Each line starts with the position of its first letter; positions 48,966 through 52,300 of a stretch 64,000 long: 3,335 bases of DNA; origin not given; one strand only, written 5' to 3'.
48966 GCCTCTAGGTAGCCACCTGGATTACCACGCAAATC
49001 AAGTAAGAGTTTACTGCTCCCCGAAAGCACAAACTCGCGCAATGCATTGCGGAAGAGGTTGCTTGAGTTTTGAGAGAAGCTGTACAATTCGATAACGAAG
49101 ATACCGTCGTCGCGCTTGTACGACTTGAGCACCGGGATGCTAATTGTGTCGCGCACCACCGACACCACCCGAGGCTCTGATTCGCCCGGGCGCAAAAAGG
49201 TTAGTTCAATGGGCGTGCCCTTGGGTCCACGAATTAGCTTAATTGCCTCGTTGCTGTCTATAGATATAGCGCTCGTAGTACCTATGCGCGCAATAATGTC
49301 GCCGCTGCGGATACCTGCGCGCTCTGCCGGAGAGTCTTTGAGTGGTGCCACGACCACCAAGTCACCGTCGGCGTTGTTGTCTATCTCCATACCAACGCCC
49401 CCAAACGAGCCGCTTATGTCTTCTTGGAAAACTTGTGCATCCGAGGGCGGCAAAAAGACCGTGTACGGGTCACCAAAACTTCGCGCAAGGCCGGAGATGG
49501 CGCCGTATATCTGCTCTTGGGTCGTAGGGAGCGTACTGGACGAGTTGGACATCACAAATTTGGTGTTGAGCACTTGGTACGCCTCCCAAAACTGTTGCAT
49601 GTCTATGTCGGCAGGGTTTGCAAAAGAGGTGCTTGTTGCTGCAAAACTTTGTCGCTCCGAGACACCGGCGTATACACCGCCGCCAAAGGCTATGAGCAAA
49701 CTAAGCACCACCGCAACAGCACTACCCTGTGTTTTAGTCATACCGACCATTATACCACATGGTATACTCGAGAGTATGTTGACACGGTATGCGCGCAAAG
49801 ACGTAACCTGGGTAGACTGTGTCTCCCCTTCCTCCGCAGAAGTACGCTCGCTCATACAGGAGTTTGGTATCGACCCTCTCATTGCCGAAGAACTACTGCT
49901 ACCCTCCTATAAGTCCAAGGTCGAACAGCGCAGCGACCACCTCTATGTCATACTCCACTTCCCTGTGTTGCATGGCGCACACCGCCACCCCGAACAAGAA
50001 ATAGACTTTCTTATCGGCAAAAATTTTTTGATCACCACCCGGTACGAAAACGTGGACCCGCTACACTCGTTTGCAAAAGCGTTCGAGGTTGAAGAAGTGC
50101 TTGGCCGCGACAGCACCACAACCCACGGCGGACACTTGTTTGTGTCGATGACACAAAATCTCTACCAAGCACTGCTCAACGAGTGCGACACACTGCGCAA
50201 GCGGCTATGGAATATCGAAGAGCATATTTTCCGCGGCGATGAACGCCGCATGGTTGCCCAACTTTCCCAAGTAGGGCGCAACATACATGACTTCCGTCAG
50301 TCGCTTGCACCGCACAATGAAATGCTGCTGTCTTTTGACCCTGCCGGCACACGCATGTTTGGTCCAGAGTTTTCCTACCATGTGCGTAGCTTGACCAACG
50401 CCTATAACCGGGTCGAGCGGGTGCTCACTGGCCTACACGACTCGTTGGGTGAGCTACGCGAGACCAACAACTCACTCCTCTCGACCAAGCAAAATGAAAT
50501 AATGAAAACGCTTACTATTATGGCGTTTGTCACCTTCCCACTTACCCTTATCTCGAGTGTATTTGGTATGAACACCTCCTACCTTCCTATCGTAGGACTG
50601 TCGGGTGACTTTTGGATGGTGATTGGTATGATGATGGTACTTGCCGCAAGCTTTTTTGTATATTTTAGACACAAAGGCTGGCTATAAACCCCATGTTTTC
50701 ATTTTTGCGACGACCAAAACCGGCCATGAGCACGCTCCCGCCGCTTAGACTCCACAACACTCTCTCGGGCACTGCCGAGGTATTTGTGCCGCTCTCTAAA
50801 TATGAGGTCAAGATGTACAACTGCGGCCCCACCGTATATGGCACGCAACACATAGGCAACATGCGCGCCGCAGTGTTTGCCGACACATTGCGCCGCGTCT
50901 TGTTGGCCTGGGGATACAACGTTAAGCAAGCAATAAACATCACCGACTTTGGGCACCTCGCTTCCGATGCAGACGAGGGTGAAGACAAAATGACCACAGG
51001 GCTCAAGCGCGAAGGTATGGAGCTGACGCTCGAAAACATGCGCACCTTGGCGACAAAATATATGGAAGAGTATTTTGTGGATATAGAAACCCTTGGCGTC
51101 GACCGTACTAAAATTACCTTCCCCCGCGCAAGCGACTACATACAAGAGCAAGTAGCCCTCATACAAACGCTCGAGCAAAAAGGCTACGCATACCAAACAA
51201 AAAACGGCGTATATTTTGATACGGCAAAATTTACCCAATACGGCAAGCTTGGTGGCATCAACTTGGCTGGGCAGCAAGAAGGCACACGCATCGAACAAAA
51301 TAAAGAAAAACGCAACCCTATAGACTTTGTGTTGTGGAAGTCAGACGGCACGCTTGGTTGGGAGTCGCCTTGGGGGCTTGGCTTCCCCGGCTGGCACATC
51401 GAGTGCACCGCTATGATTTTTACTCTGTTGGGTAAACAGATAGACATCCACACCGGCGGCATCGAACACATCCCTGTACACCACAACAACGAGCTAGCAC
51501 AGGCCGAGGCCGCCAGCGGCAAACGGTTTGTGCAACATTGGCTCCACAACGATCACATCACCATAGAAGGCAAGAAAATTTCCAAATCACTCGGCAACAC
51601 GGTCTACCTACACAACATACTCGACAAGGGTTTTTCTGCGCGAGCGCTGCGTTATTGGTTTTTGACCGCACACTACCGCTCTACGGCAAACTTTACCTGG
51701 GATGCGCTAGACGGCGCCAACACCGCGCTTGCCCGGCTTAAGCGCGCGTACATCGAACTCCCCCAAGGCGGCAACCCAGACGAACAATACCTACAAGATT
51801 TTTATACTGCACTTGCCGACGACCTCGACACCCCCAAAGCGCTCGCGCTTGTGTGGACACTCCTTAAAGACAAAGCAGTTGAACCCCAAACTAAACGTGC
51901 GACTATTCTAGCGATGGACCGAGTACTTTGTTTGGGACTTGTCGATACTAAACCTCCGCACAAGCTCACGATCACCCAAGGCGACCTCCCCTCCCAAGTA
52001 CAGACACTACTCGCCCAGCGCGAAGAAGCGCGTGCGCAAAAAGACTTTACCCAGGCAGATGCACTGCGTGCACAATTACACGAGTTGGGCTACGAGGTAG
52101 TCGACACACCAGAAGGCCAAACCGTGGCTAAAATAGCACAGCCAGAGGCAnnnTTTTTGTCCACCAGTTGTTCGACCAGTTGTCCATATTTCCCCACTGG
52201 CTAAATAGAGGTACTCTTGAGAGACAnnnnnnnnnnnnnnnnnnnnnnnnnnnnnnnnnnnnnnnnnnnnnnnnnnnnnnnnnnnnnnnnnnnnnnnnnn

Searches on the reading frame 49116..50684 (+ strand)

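Call 77: search_protein_families(library=pfam, proteins=[window:49116-50684:+], max_evalue=0.0001)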
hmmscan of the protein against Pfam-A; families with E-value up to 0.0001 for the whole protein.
window:49116-50684:+ (523 aa): 1 family
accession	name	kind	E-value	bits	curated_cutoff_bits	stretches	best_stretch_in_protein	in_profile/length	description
PF01544.23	CorA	-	2.5e-51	175.2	27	1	228-518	2-291/292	CorA-like Mg2+ transporter protein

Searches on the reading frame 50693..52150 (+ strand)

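Call 77: search_protein_families(library=pfam, proteins=[window:50693-52150:+], max_evalue=0.0001)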
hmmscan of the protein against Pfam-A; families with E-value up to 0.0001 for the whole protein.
window:50693-52150:+ (486 aa): 5 families
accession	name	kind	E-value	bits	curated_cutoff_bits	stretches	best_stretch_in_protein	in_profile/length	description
PF01406.26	tRNA-synt_1e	-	1.8e-91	307.1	27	1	31-342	2-299/301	tRNA synthetases class I (C) catalytic domain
PF23493.1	CysS_C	-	8.1e-11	42.3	23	1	430-478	2-50/51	Cysteinyl-tRNA ligase anticodon binding domain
PF09334.17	tRNA-synt_1g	-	9.3e-10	38.2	20.1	1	263-339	295-371/391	tRNA synthetases class I (M)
PF00133.28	tRNA-synt_1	-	1.1e-07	31.4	22.7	0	292-333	372-412/414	tRNA synthetases class I (I, L, M and V)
PF01921.24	tRNA-synt_1f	-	6.7e-05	22.4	27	0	41-85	25-69/360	tRNA synthetases class I (K)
